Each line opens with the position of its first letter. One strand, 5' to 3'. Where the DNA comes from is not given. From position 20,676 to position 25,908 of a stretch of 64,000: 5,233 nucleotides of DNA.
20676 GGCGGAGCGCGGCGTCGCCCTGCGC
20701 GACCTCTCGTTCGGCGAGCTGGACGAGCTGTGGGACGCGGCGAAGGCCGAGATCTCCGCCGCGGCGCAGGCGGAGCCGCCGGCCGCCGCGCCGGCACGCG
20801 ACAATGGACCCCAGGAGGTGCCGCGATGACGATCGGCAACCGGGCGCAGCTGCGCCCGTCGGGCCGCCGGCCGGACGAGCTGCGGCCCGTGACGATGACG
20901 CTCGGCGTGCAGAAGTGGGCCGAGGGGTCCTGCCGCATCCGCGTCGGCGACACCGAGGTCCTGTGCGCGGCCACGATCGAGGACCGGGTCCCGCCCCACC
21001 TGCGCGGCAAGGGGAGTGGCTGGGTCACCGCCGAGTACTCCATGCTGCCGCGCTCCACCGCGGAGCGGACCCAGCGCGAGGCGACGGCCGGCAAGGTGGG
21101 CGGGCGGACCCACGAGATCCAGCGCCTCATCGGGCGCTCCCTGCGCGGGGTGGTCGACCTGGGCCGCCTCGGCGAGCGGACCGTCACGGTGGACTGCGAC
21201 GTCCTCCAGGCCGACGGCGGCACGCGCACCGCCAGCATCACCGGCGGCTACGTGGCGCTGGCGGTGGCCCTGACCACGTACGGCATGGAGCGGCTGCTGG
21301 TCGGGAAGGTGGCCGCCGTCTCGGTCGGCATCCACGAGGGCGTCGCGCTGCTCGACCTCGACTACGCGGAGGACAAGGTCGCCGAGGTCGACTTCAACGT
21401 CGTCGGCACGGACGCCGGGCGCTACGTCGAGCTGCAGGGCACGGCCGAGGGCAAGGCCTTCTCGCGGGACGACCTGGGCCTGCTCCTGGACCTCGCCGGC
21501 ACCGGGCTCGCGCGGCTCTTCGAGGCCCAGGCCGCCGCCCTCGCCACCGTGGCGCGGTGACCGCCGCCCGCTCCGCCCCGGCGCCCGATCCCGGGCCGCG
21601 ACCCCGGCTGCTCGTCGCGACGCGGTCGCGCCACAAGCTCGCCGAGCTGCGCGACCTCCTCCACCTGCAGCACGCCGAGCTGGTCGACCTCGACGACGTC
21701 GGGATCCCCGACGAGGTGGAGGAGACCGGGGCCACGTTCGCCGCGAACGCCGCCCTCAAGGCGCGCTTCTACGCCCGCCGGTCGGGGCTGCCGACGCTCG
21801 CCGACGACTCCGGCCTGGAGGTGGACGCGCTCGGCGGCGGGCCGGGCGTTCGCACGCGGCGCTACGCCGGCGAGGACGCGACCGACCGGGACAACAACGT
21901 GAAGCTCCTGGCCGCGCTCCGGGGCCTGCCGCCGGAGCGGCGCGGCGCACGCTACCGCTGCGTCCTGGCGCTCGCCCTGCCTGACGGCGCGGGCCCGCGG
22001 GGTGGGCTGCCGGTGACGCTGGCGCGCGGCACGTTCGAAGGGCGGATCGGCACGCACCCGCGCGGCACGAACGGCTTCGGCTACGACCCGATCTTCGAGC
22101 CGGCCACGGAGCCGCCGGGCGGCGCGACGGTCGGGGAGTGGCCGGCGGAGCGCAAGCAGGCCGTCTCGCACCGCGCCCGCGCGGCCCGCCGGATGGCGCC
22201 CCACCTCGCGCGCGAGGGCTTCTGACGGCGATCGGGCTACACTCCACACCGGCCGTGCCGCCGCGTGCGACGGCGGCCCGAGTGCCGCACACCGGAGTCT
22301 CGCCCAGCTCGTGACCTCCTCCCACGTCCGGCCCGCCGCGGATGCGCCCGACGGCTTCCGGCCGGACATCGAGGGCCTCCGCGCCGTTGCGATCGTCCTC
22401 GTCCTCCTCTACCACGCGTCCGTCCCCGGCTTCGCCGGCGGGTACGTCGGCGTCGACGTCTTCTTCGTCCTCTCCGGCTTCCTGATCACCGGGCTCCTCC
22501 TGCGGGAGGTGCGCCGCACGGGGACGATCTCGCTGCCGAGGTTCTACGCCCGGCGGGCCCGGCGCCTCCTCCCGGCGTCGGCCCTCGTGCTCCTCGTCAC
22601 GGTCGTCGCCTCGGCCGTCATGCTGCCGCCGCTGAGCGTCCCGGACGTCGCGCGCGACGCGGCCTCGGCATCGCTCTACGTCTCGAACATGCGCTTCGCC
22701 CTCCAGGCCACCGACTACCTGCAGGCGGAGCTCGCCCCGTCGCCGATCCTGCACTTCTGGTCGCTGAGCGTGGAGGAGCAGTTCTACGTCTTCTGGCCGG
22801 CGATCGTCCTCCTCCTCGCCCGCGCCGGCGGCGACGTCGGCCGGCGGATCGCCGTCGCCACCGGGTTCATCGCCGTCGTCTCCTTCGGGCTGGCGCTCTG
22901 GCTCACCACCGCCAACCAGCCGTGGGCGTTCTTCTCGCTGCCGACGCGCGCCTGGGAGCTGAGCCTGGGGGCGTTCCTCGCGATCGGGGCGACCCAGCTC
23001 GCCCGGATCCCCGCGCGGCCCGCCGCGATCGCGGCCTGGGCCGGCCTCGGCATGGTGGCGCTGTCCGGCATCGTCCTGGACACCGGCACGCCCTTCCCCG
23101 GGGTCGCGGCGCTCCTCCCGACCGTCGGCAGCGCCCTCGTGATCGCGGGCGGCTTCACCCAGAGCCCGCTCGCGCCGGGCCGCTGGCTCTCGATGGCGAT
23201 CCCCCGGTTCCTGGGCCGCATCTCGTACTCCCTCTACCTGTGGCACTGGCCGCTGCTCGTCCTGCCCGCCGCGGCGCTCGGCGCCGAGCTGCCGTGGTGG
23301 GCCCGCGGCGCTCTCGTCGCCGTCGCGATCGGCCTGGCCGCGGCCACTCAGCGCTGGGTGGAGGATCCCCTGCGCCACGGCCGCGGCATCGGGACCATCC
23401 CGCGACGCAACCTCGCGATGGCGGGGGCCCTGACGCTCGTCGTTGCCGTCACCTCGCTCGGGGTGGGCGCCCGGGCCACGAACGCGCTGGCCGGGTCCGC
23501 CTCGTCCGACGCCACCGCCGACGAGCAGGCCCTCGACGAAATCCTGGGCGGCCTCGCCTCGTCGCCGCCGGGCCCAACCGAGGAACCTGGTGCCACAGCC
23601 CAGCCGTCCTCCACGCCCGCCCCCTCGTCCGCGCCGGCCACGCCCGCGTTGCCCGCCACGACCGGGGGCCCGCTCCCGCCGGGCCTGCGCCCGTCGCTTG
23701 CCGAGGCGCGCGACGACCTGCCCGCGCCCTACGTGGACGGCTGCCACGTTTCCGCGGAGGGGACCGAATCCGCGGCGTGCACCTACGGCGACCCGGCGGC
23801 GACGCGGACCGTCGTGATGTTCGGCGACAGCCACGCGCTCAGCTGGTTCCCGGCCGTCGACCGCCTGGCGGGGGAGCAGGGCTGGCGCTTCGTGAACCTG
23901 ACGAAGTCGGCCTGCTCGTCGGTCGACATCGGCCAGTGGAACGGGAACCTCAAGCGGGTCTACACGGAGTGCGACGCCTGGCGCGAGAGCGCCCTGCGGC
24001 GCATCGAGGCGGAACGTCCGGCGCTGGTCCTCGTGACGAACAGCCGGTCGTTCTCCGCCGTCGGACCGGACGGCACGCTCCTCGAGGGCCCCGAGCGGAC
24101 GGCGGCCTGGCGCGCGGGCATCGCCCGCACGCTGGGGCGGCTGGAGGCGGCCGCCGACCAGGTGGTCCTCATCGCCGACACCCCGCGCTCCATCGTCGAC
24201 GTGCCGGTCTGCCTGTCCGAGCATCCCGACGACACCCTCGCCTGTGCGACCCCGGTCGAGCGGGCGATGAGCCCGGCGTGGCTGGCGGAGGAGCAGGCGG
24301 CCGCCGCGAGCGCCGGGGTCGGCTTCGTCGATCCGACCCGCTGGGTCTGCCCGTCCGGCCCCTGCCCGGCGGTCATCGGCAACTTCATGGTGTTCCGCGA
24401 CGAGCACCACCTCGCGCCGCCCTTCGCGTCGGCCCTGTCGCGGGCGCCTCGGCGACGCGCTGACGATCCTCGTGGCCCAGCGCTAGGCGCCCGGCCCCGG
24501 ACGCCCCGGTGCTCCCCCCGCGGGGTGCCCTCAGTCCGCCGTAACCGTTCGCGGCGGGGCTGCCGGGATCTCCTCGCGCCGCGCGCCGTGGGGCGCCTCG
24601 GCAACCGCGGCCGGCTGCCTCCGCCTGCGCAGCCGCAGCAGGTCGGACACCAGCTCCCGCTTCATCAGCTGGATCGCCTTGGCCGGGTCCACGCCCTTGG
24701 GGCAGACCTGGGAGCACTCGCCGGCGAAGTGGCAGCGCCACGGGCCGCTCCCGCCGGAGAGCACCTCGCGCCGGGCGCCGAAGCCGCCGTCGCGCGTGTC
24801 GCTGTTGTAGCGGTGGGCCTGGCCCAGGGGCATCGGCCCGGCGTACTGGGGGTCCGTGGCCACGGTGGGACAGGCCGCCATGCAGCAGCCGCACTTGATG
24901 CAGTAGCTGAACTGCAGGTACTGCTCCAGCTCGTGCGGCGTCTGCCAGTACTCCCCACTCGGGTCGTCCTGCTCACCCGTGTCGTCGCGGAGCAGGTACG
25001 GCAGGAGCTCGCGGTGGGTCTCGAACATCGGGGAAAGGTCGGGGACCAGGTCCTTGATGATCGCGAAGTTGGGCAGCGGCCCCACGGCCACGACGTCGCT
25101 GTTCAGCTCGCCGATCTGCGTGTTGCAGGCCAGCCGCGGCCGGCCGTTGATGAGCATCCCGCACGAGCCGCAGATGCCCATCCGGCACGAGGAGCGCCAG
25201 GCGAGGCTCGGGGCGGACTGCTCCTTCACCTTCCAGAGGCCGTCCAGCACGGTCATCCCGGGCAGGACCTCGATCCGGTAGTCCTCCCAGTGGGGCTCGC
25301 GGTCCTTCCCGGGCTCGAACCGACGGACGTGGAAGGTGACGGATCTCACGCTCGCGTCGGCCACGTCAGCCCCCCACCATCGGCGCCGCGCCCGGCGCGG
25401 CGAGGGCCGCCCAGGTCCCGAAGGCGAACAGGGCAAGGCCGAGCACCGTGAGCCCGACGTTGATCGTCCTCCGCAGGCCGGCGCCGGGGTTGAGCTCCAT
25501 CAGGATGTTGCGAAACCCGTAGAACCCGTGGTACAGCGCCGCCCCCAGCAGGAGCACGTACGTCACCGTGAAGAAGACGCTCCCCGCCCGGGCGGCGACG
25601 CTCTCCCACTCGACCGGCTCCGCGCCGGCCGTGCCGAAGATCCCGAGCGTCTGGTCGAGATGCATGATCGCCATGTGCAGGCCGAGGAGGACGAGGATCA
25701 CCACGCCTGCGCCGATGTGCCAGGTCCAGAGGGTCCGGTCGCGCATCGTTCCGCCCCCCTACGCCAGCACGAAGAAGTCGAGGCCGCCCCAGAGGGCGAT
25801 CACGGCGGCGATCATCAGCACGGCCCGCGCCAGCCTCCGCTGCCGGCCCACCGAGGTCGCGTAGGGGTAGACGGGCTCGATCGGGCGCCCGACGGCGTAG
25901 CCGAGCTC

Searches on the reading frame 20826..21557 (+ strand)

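Call 8: search_protein_families(library=pfam, proteins=[window:20826-21557:+], max_evalue=0.01)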
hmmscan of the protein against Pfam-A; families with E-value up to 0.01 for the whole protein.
window:20826-21557:+ (244 aa): 2 families
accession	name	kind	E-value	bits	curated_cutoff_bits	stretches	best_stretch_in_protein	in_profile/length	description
PF01138.27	RNase_PH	-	1.1e-26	94.2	25.5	1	18-148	1-127/130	3' exoribonuclease family, domain 1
PF03725.20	RNase_PH_C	-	2e-07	31.3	20.8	1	162-224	3-64/67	3' exoribonuclease family, domain 2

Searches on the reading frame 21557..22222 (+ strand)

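Call 8: search_protein_families(library=pfam, proteins=[window:21557-22222:+], max_evalue=0.01)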
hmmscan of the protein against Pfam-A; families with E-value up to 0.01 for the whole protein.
window:21557-22222:+ (222 aa): 1 family
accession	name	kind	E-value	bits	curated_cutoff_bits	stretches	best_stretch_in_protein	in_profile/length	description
PF01725.21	Ham1p_like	-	9.2e-56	189.1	22.5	1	18-215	1-185/186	Ham1 family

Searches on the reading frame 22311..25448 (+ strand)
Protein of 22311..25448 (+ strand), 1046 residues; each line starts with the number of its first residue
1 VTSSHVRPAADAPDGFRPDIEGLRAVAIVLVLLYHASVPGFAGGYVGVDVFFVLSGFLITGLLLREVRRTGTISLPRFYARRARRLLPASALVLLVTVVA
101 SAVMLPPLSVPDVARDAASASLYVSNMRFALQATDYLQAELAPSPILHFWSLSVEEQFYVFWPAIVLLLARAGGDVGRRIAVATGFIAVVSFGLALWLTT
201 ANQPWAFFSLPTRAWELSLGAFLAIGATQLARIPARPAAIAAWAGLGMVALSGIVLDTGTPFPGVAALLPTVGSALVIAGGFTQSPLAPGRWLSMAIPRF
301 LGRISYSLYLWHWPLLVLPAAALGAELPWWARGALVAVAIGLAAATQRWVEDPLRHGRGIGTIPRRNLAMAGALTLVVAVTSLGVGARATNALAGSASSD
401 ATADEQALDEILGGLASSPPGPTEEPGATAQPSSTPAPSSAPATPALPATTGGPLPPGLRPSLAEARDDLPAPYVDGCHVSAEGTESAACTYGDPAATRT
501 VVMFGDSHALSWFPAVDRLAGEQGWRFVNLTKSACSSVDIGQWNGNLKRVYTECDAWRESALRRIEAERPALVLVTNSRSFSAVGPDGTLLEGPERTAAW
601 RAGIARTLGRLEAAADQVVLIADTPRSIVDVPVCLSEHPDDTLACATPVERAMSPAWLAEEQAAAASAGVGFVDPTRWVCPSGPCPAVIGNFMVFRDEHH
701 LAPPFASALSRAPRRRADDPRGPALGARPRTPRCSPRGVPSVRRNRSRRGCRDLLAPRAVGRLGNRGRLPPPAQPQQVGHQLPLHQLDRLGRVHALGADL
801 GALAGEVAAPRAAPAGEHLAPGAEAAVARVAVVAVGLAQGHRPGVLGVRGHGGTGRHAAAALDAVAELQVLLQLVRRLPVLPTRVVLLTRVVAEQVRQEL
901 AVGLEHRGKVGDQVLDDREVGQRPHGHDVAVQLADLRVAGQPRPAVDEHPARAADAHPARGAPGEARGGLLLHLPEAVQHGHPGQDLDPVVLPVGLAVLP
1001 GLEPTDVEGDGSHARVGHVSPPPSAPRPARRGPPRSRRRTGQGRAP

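Call 8: search_protein_families(library=pfam, proteins=[window:22311-25448:+], max_evalue=0.01)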
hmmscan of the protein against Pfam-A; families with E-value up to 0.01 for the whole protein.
window:22311-25448:+ (1046 aa): 2 families
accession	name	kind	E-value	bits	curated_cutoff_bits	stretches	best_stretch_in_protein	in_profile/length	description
PF01757.29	Acyl_transf_3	-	1.8e-32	113.1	31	1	19-345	3-323/326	Acyltransferase domain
PF19040.6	SGNH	-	2.9e-30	106.2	27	1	478-711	2-244/248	SGNH domain (fused to AT3 domains)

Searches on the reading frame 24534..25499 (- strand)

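Call 8: search_protein_families(library=pfam, proteins=[window:24534-25499:-], max_evalue=0.01)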
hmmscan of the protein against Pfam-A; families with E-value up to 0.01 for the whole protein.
window:24534-25499:- (322 aa): 9 families
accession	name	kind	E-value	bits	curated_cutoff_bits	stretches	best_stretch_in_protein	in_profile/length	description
PF13085.11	Fer2_3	-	1.2e-33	115.7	27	1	56-160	2-107/107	2Fe-2S iron-sulfur cluster binding domain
PF13183.11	Fer4_8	-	1.2e-10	42.2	27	1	197-270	2-68/68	4Fe-4S dicluster domain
PF13237.11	Fer4_10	-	3.7e-08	33.6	25.5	1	195-267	4-53/53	4Fe-4S dicluster domain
PF13187.11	Fer4_9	-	4e-07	30.4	27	1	199-269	1-50/52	4Fe-4S dicluster domain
PF13534.11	Fer4_17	-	4.4e-06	27.6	22.2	1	200-271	2-61/61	4Fe-4S dicluster domain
PF12838.12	Fer4_7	-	2.4e-05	25.2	27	1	200-270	2-52/52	4Fe-4S dicluster domain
PF13484.11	Fer4_16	-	4e-05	24.8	30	1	200-268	2-65/66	4Fe-4S double cluster binding domain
PF13746.11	Fer4_18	-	0.00013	22.6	27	0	188-212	49-73/114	4Fe-4S dicluster domain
PF00037.32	Fer4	-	0.0015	18.7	21.1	1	198-214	6-22/24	4Fe-4S binding domain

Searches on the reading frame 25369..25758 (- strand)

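Call 35: search_protein_families(library=pfam, proteins=[window:25369-25758:-], max_evalue=0.001)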
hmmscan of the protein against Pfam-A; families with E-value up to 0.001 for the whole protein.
window:25369-25758:- (130 aa): 1 family
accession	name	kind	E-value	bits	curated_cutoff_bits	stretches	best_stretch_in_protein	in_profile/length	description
PF01127.27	Sdh_cyt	-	7.7e-07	29.7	25.8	1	9-114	21-120/122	Succinate dehydrogenase/Fumarate reductase transmembrane subunit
